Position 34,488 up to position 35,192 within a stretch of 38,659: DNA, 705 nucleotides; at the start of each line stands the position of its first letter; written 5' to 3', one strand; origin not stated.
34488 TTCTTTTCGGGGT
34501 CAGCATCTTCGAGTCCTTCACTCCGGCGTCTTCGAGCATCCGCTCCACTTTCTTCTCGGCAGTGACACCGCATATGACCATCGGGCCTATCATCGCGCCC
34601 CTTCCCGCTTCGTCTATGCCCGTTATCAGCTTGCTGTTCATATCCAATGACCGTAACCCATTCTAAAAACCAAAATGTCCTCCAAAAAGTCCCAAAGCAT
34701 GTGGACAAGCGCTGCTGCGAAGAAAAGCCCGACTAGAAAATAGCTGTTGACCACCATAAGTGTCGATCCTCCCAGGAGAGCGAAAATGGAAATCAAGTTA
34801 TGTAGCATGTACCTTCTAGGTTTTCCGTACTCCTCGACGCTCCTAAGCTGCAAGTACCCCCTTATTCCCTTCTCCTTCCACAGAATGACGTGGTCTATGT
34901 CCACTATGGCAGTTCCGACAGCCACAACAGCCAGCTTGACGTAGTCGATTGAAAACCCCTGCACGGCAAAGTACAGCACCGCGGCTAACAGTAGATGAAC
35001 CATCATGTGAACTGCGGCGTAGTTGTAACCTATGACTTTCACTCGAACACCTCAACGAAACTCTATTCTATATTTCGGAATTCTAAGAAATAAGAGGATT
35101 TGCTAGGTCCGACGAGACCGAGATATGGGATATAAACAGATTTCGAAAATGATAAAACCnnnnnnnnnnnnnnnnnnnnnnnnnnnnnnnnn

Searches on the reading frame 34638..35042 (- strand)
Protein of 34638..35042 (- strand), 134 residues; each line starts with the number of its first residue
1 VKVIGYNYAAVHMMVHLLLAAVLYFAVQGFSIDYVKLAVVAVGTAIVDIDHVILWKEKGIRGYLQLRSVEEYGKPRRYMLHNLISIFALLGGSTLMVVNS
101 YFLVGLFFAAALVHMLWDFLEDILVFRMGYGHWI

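Call 88: search_protein_families(library=pfam, max_evalue=0.001, proteins=[window:34638-35042:-])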
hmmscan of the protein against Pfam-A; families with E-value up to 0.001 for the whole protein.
window:34638-35042:- (134 aa): 1 family
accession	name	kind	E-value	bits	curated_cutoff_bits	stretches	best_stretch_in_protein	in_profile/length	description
PF04307.19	YdjM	-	2.4e-05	24.3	29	1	16-120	6-108/176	YdjM inner membrane protein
